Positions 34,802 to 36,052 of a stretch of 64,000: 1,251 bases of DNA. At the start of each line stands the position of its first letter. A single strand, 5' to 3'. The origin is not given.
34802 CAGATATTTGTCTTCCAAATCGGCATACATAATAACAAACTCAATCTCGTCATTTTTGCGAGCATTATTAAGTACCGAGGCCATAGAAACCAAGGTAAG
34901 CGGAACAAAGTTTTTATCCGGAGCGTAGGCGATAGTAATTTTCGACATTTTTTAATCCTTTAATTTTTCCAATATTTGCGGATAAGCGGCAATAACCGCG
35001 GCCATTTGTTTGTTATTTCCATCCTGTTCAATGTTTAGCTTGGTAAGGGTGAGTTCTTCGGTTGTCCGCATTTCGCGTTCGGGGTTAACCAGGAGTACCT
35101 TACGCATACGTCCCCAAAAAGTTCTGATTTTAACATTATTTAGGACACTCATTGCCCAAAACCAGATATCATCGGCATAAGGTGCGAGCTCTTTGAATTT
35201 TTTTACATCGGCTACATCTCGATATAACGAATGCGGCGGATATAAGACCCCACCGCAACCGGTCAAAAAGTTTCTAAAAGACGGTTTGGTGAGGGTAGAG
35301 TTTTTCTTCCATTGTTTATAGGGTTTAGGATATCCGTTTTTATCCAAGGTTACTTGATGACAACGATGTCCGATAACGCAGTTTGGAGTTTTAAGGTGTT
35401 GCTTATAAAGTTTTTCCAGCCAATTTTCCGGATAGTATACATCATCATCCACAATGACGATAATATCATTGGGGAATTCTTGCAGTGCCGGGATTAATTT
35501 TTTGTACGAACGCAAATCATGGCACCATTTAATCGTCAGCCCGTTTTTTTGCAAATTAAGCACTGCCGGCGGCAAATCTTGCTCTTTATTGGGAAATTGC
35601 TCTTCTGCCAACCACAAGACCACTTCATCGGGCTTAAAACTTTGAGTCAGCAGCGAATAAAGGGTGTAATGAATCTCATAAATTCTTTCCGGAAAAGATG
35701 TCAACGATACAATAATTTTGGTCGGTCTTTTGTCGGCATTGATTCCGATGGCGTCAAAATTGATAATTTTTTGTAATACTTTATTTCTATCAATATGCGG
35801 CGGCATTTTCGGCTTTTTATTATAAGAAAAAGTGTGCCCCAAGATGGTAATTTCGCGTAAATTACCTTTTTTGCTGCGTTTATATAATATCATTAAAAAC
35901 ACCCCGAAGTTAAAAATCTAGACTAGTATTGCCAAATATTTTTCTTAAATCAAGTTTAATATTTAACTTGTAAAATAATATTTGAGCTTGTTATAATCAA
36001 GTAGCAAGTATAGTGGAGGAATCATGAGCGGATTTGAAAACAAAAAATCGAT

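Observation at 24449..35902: A shared about 25-aa basic terminal peptide motif on at least five unrelated enzymes of the glycan locus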

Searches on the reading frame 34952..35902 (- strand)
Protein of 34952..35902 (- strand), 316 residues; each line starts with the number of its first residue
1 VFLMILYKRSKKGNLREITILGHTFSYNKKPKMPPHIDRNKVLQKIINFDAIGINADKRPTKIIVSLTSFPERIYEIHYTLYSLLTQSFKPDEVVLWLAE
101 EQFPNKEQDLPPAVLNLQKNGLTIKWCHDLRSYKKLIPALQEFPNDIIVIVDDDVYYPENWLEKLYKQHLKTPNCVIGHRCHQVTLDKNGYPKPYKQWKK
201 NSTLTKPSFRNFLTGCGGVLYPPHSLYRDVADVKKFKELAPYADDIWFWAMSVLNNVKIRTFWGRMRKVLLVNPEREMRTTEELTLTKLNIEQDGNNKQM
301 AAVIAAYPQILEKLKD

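Call 3: search_protein_families(library=pfam, proteins=[window:34952-35902:-], max_evalue=0.01)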
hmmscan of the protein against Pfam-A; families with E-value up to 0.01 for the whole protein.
window:34952-35902:- (316 aa): 1 family
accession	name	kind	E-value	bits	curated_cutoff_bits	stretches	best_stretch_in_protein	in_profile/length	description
PF00535.33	Glycos_transf_2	-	6.9e-06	26.5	23.3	1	140-198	74-134/168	Glycosyl transferase family 2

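Call 6: search_protein_families(library=ncbifam, proteins=[window:34952-35902:-], max_evalue=0.01)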
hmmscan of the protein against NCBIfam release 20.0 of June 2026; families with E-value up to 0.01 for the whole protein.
window:34952-35902:- (316 aa): 0 families

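Call 61: find_homologous_proteins(query=window:34952-35902:-, max_evalue=1e-10)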
Query window:34952-35902:- (316 aa): 3866 proteins with E <= 1e-10 among 5661 candidates; the best 120 are listed.
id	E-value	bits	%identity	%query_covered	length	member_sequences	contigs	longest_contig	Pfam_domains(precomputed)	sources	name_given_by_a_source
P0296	3.3e-210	715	98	99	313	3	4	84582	PF00535.33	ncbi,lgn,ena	-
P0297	8.9e-171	585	78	99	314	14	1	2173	-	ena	-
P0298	1.0e-169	582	78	99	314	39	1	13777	PF00535.33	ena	-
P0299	3.0e-169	580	79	99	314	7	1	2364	PF00535.33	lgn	-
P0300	8.7e-167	572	76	99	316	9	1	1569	PF00535.33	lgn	-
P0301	3.3e-166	570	76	99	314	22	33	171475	-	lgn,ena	-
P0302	5.5e-165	566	76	99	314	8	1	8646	PF00535.33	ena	-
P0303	4.3e-164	563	75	99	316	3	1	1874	-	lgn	-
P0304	5.5e-164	563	74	99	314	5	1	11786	PF00535.33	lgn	-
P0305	2.3e-163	561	77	99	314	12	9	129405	PF00535.33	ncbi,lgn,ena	-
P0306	1.6e-160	552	75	99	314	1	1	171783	PF00535.33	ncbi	-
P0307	1.7e-160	551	74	99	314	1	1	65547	-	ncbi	-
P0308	8.9e-160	549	74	99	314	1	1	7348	PF00535.33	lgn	-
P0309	1.5e-159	548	74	99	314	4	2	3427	PF00535.33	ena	-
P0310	2.2e-150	518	71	99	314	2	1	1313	PF00535.33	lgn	-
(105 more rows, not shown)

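Call 73: find_encoding_contigs(protein=P0296, flank=10000, max_places=3)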
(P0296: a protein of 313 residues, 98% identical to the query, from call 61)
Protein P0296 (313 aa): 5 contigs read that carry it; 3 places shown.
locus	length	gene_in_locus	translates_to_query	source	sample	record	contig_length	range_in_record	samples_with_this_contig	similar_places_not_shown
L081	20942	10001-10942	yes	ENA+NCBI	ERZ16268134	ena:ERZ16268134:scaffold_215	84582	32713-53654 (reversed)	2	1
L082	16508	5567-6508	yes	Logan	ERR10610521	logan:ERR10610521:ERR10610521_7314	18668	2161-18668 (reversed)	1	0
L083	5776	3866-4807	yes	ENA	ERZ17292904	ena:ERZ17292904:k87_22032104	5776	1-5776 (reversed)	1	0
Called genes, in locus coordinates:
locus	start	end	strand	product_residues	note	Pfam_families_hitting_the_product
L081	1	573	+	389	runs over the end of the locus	PF14691:Fer4_20, PF01262:AlaDh_PNT_C (faint), PF07992:Pyr_redox_2, PF12831:FAD_oxidored (faint), PF13450:NAD_binding_8, PF13738:Pyr_redox_3, PF00070:Pyr_redox (weak)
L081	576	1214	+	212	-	PF13441:Gly-zipper_YMGG, PF13488:Gly-zipper_Omp (weak), PF00691:OmpA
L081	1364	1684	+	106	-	-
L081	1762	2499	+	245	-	-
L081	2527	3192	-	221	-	-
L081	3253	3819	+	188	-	-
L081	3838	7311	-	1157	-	PF17757:UvrB_inter, PF21132:MFD_D3 (weak), PF02559:CarD_TRCF_RID, PF00270:DEAD, PF04851:ResIII, PF00271:Helicase_C, PF03461:TRCF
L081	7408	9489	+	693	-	PF17191:RecG_wedge, PF01336:tRNA_anti-codon, PF00270:DEAD, PF04851:ResIII, PF00271:Helicase_C, PF19833:RecG_dom3_C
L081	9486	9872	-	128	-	-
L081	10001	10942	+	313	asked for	PF00535:Glycos_transf_2 (faint)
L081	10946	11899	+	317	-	PF01501:Glyco_transf_8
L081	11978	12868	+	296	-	PF00483:NTP_transferase, PF12804:NTP_transf_3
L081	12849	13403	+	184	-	PF00908:dTDP_sugar_isom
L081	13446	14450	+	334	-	PF01073:3Beta_HSD, PF01370:Epimerase, PF02719:Polysacc_synt_2, PF04321:RmlD_sub_bind, PF07993:NAD_binding_4 (faint), PF16363:GDP_Man_Dehyd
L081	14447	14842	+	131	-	PF05523:FdtA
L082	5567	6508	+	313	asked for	PF00535:Glycos_transf_2 (faint)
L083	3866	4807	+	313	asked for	PF00535:Glycos_transf_2 (faint)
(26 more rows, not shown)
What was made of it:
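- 21073..35902 (.): Low-GC, strain-variable surface-glycan locus that holds the tagged genes: Ugd, 3 GT2, 2 WbsX, RgpF, GT4, FkbM, TupA ATP-grasp, aminotransferase::HAD, GT8, GT-A-like. A near-identical strain carries a different cassette at the same site (call 73).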
